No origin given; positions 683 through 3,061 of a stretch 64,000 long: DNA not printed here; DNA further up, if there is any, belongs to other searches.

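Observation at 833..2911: Dikinase-like protein with the His-swivel domain before the ATP-grasp nucleotide-binding domain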

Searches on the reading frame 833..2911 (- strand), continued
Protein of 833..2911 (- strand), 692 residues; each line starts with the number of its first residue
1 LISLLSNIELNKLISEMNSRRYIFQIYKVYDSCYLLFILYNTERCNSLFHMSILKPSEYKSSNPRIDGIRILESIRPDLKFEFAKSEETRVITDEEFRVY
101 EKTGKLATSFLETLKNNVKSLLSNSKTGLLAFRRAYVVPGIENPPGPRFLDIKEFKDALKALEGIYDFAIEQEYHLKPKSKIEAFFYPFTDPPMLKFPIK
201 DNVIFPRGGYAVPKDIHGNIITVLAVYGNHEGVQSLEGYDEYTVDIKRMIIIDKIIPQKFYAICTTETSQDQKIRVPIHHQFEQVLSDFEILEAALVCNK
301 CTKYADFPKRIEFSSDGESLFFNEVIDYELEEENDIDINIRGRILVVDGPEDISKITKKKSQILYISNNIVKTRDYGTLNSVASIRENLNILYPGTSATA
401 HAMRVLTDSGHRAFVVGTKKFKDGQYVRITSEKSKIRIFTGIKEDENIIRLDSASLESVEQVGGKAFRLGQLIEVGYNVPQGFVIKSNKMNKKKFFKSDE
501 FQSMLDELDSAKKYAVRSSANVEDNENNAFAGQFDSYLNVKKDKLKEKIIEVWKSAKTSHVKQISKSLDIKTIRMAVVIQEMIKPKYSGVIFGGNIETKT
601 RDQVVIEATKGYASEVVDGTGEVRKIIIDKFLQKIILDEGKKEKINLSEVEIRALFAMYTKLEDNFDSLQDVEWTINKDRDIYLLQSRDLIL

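Call 26: fold_search(model_id=the predicted structure, library=pdb)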
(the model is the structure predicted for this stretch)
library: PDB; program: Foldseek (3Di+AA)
matches with E <= 10: 488; with E <= 0.001: 50
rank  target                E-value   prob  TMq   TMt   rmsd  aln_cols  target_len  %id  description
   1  5hv3                  1.8e-17  1.00  0.33  0.25   8.6       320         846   24  Rifampin phosphotransferase G527Y mutant in complex with AMPPNP from Listeria monocytogenes (released 2016-03-30)
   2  5hv1                  3.0e-17  1.00  0.32  0.24   8.7       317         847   24  Rifampin phosphotransferase in complex with AMPPNP and rifampin from Listeria monocytogenes (released 2016-03-30)
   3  5fbs                  1.8e-15  1.00  0.29  0.24   7.7       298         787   24  Crystal structure of rifampin phosphotransferase RPH-Lm from Listeria monocytogenes in complex with ADP and magnesium (released 2016-01-13)
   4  5hv2                  2.8e-15  1.00  0.32  0.25   7.9       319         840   22  Rifampin phosphotransferase G527Y mutant from Listeria monocytogenes (released 2016-03-30)
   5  5hv6_B                7.2e-15  1.00  0.31  0.66   7.2       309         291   23  The ATP binding domain of rifampin phosphotransferase from Listeria monocytogenes (released 2016-03-30)
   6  5hv6_A                3.5e-14  1.00  0.32  0.65   6.9       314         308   24  The ATP binding domain of rifampin phosphotransferase from Listeria monocytogenes (released 2016-03-30)
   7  9goj                  1.7e-13  1.00  0.27  0.48   9.3       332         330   18  Crystal structure of HpeI from Rhodococcus rhodochrous GD02 (released 2025-05-21)
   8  2ols                  2.6e-13  1.00  0.32  0.29   8.5       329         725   21  The crystal structure of the phosphoenolpyruvate synthase from Neisseria meningitidis (released 2007-02-20)
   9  5fbt                  5.0e-09  1.00  0.23  0.19  12.1       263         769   19  Crystal structure of rifampin phosphotransferase RPH-Lm from Listeria monocytogenes in complex with rifampin (released 2015-12-30)
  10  2dik                  9.3e-09  1.00  0.25  0.19   9.0       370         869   14  R337A MUTANT OF PYRUVATE PHOSPHATE DIKINASE (released 1999-09-13)
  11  2r82                  1.4e-08  1.00  0.24  0.18  10.1       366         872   14  Pyruvate phosphate dikinase (PPDK) triple mutant R219E/E271R/S262D adapts a second conformational state (released 2008-01-01)
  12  1kbl                  1.4e-08  1.00  0.29  0.21   6.7       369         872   14  PYRUVATE PHOSPHATE DIKINASE (released 2002-01-30)
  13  1dik                  1.5e-08  1.00  0.30  0.22   5.7       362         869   15  PYRUVATE PHOSPHATE DIKINASE (released 1996-04-03)
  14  5jvl_A                4.5e-08  1.00  0.27  0.20   6.6       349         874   16  C4-type pyruvate phospate dikinase: nucleotide binding domain with bound ATP analogue (released 2017-04-05)
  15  5lu4_B                4.8e-08  1.00  0.29  0.22   4.0       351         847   15  C4-type pyruvate phosphate dikinase: conformational intermediate of central domain in the swiveling mechanism (released 2017-05-24)
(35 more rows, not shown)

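Call 46: search_protein_families(library=pfam, proteins=[P0070], max_evalue=1)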
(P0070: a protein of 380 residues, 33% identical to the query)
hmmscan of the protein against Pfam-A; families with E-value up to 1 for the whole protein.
P0070 (380 aa): 2 families
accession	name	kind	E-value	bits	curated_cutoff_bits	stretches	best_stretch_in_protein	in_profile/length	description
PF01326.24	PPDK_N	-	3.3e-06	27.1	27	1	119-251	157-294/328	Pyruvate phosphate dikinase, AMP/ATP-binding domain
PF10444.14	Nbl1_Borealin_N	-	0.23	11.5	24.4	1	194-220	23-49/57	Nbl1 / Borealin N terminal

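Call 47: find_encoding_contigs(protein=P0070, flank=5000, max_places=3)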
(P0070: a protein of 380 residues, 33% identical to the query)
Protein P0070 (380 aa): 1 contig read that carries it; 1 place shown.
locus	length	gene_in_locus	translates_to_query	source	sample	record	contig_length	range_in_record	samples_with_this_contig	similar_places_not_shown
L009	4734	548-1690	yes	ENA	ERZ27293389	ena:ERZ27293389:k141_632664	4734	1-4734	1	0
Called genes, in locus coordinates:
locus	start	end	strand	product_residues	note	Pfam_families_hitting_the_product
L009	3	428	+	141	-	?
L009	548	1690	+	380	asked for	-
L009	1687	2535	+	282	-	PF01326:PPDK_N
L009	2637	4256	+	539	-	PF00764:Arginosuc_synth, PF06508:QueC (weak), PF20979:Arginosuc_syn_C, PF02142:MGS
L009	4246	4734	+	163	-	?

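Call 53: search_protein_families(library=pfam, proteins=[P0019, P0039, P0014, P0024, P0044], max_evalue=1)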
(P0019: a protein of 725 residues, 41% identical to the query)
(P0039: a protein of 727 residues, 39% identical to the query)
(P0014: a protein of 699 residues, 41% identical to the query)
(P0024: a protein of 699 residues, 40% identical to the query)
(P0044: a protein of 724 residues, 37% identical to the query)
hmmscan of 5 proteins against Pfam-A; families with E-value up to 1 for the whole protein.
P0019 (725 aa): 2 families
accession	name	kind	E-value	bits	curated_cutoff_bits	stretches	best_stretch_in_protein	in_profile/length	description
PF01326.24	PPDK_N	-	2.4e-57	195.1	27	4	536-678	92-237/328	Pyruvate phosphate dikinase, AMP/ATP-binding domain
PF07677.20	A2M_recep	-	0.18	12.9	21.7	0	584-622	34-72/95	A-macroglobulin receptor binding domain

P0039 (727 aa): 4 families
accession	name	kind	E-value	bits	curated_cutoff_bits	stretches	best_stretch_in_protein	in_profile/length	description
PF01326.24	PPDK_N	-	8.2e-61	206.5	27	3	464-681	2-237/328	Pyruvate phosphate dikinase, AMP/ATP-binding domain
PF01402.27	RHH_1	-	0.0008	19.7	20.5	1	8-35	6-33/39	Ribbon-helix-helix protein, copG family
PF09743.14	E3_UFM1_ligase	-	0.07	13.2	23.2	0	274-320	12-54/272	E3 UFM1-protein ligase 1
PF19891.5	DUF6364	-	0.1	13.6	27.3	1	10-45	11-39/70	Family of unknown function (DUF6364)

P0014 (699 aa): 2 families
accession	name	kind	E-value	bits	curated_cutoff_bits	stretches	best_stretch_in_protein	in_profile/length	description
PF01326.24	PPDK_N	-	8.4e-52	176.9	27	4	509-649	92-235/328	Pyruvate phosphate dikinase, AMP/ATP-binding domain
PF01402.27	RHH_1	-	0.25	11.8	20.5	1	8-39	6-37/39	Ribbon-helix-helix protein, copG family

P0024 (699 aa): 3 families
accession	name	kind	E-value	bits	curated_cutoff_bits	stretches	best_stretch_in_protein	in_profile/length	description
PF01326.24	PPDK_N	-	3.5e-54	184.7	27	4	520-651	100-235/328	Pyruvate phosphate dikinase, AMP/ATP-binding domain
PF01028.25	Topoisom_I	-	0.1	12.4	23.7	0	545-585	127-167/228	Eukaryotic DNA topoisomerase I, catalytic core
PF06480.20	FtsH_ext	-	0.2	12.3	25.5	0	604-658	36-90/103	FtsH Extracellular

P0044 (724 aa): 2 families
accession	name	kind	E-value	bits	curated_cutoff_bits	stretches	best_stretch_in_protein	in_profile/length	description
PF01326.24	PPDK_N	-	6.6e-59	200.3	27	3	462-673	2-232/328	Pyruvate phosphate dikinase, AMP/ATP-binding domain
PF19807.5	DUF6290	-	0.0035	17.9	27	1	6-39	6-39/72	Family of unknown function (DUF6290)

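Call 61: search_protein_families(library=padloc, proteins=[window:833-2761:-, P0039], max_evalue=0.01)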
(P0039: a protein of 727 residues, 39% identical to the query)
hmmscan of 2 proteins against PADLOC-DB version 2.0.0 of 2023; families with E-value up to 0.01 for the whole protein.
window:833-2761:- (642 aa): 0 families

P0039 (727 aa): 0 families

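Call 64: find_encoding_contigs(protein=P0005, flank=5000, max_places=1)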
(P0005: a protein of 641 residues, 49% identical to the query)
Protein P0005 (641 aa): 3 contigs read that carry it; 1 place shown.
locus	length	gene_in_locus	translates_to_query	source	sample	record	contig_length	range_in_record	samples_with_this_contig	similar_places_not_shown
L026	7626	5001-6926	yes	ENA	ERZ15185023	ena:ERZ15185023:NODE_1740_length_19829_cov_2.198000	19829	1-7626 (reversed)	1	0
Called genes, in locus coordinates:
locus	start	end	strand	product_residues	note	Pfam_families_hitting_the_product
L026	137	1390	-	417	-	PF13393:tRNA-synt_His, PF00587:tRNA-synt_2b, PF03129:HGTP_anticodon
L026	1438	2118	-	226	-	-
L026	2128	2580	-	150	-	PF09136:Glucodextran_B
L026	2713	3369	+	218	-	PF13483:Lactamase_B_3, PF12706:Lactamase_B_2 (weak)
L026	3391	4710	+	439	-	PF00772:DnaB, PF13481:AAA_25, PF03796:DnaB_C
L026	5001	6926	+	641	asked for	PF01326:PPDK_N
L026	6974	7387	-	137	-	-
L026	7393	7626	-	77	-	?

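Call 65: find_encoding_contigs(protein=P0004, flank=5000, max_places=1)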
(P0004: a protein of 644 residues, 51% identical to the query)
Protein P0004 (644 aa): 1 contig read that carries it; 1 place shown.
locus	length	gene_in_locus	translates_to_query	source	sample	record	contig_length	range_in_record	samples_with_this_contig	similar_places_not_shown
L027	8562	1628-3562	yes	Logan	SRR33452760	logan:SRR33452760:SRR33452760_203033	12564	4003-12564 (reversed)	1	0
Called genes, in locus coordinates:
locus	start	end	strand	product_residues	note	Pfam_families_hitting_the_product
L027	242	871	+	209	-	-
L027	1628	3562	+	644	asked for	PF01326:PPDK_N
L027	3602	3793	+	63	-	-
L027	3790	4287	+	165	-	PF02643:DUF192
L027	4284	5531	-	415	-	PF00817:IMS, PF11799:IMS_C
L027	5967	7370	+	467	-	-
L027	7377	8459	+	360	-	PF01738:DLH (faint), PF00561:Abhydrolase_1 (weak), PF12146:Hydrolase_4 (weak), PF00326:Peptidase_S9 (weak)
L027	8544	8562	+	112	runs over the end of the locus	PF04020:Phage_holin_4_2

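Call 66: find_encoding_contigs(protein=P0007, flank=5000, max_places=1)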
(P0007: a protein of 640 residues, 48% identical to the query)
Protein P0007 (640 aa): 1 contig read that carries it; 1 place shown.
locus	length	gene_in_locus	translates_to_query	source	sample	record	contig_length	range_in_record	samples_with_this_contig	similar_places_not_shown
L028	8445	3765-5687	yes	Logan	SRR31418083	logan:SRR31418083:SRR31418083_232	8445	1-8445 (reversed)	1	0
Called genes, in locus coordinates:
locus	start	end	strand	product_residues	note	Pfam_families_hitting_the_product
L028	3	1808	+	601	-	?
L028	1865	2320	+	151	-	PF01467:CTP_transf_like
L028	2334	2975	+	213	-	PF11967:RecO_N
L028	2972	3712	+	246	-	PF02224:Cytidylate_kin (faint), PF13238:AAA_18 (weak)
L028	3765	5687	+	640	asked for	PF01326:PPDK_N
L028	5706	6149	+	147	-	-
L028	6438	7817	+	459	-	PF28494:GlyRS_ins_1 (weak), PF00587:tRNA-synt_2b (weak), PF03129:HGTP_anticodon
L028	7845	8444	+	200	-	?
